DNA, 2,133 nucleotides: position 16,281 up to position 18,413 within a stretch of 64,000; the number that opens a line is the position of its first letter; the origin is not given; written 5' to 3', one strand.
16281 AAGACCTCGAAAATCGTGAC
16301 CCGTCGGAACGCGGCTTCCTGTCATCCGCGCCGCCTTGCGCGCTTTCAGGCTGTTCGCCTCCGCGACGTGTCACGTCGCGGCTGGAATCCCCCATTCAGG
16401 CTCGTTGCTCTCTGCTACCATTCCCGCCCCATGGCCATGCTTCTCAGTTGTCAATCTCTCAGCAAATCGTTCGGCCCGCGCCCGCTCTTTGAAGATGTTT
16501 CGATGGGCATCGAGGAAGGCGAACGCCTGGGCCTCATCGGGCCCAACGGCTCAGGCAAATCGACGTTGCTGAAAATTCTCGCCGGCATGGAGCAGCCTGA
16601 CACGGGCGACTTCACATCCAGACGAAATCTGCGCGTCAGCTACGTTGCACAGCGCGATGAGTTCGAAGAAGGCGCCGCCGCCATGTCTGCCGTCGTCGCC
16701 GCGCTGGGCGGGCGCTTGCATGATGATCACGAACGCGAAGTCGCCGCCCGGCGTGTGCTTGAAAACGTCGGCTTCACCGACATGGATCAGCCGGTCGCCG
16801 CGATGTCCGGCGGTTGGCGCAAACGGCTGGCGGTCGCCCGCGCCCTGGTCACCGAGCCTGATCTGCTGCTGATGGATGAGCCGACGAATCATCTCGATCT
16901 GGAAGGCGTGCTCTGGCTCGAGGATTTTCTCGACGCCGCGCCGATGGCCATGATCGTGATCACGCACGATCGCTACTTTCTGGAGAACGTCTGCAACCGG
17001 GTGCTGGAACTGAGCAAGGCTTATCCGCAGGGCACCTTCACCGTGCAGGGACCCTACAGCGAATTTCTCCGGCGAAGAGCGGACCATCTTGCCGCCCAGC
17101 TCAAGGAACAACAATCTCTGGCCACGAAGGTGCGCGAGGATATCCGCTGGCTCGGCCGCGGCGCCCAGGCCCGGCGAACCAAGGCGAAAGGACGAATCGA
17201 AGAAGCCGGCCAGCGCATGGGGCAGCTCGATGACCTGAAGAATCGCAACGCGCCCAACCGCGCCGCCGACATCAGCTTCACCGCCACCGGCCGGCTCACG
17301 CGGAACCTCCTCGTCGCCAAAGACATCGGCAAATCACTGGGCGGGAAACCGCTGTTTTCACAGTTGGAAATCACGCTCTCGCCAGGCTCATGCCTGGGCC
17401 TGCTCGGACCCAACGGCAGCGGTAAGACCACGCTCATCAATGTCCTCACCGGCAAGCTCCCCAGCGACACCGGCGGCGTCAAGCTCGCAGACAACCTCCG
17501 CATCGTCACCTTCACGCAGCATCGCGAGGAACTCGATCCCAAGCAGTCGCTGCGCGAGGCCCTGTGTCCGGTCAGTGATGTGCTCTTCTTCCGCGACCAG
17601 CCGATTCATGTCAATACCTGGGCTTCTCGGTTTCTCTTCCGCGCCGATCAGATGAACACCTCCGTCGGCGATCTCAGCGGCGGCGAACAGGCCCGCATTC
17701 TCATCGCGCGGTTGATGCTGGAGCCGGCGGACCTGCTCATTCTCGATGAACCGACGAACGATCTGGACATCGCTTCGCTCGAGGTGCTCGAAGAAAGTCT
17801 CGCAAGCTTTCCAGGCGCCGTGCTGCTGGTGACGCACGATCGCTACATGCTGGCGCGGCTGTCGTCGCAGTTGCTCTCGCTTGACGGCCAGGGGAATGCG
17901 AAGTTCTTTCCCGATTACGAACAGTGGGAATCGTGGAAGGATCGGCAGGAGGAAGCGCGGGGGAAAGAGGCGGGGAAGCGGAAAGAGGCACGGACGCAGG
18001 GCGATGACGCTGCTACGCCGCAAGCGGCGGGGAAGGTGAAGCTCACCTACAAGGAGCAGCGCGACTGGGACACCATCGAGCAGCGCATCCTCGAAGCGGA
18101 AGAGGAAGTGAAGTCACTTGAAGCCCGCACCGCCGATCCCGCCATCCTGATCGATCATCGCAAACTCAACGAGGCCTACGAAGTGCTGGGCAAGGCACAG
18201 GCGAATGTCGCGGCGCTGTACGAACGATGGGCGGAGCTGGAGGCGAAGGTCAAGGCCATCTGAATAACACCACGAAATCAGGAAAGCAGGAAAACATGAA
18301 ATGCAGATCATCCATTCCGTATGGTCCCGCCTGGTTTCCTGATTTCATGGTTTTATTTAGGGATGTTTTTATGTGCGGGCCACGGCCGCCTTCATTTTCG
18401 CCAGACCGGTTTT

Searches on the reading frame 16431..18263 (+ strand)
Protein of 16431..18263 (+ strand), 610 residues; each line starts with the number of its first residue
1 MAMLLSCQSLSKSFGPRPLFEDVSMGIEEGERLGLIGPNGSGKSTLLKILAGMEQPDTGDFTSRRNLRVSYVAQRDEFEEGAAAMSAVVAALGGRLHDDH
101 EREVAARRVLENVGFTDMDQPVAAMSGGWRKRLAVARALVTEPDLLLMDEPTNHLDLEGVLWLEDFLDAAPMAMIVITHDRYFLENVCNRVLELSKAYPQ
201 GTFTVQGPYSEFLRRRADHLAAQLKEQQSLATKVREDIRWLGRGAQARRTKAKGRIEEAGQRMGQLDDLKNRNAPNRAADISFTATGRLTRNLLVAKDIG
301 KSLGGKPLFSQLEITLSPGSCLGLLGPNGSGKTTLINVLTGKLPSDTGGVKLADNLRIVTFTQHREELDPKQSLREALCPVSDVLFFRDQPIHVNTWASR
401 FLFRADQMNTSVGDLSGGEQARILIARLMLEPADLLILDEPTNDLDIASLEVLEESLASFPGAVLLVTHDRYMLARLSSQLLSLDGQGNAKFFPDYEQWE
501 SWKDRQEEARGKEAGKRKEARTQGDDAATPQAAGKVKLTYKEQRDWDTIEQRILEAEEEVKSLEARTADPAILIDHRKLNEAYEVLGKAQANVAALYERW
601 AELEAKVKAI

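Call 71: search_protein_families(library=pfam, proteins=[window:16431-18263:+], max_evalue=0.00001)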
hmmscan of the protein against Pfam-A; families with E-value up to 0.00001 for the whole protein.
window:16431-18263:+ (610 aa): 9 families
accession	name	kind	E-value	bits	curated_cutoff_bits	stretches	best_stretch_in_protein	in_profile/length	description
PF00005.33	ABC_tran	-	1.3e-55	188.2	25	2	21-153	2-137/137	ABC transporter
PF13304.12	AAA_21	-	5.1e-17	63.3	27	0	34-63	3-45/304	AAA domain, putative AbiEii toxin, Type IV TA system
PF16326.10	ABC_tran_CTD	-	1.1e-16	61.3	32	1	537-604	1-68/69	ABC transporter C-terminal domain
PF02463.25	SMC_N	-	1.6e-09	37.9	40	0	414-477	136-205/220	RecF/RecN/SMC N terminal domain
PF13555.12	AAA_29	-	7.7e-08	32.4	27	0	21-47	13-39/61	P-loop containing region of AAA domain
PF13476.12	AAA_23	-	1.1e-07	33.2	27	0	309-340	10-40/201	AAA domain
PF13191.12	AAA_16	-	1.1e-06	29.7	32.6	0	317-455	21-154/167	AAA ATPase domain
PF13401.12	AAA_22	-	1.5e-06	29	27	0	35-119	10-65/130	AAA domain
PF03193.22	RsgA_GTPase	-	2.6e-06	27.8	30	0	315-353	103-140/174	RsgA GTPase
